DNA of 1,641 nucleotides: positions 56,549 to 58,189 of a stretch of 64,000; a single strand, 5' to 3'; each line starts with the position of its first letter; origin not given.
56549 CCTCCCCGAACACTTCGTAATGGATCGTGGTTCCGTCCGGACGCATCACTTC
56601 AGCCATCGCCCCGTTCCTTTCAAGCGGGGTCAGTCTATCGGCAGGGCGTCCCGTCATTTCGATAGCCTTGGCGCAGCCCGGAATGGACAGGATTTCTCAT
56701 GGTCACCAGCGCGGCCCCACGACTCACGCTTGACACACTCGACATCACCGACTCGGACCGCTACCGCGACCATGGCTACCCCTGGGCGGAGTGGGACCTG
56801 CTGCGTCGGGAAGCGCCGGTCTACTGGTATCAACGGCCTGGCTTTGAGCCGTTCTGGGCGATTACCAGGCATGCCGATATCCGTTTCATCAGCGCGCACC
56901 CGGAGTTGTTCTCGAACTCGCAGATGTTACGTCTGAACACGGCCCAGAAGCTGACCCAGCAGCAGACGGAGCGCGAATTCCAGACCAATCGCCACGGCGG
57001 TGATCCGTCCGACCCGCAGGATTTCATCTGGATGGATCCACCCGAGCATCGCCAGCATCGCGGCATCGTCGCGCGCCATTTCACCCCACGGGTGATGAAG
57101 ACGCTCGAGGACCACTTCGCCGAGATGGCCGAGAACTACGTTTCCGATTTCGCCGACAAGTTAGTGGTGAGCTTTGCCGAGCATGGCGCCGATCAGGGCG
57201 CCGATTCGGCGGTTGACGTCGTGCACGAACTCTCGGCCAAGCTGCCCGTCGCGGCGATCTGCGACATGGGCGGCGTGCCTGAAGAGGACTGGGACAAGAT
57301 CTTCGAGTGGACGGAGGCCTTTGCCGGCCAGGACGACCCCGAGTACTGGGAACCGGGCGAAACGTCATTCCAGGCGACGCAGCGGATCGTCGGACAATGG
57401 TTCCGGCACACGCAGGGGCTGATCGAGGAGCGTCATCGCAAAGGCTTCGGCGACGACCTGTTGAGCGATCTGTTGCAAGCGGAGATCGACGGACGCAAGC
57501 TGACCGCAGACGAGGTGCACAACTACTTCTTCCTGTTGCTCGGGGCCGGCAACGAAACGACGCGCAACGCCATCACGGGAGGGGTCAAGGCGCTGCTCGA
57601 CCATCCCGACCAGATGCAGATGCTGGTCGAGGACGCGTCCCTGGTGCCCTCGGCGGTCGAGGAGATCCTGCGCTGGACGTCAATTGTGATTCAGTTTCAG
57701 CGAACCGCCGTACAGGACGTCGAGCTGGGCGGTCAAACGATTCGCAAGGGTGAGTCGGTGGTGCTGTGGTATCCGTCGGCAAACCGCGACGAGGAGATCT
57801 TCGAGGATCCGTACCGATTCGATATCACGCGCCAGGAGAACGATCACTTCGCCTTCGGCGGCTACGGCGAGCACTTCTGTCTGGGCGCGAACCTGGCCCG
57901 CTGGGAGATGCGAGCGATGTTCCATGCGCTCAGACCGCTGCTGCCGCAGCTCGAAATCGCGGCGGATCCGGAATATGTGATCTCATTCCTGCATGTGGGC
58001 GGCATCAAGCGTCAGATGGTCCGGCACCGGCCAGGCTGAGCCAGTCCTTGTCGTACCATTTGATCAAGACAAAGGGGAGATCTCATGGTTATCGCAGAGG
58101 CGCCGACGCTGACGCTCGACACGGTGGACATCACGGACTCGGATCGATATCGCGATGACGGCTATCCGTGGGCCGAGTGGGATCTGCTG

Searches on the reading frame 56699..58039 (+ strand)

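Call 80: search_protein_families(library=pfam, proteins=[window:56699-58039:+], max_evalue=0.0001)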
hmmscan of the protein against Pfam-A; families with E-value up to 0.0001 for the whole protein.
window:56699-58039:+ (446 aa): 1 family
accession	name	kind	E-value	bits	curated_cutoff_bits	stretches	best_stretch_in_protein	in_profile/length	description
PF00067.27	p450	-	3.1e-29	102.5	22.8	1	96-410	74-427/462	Cytochrome P450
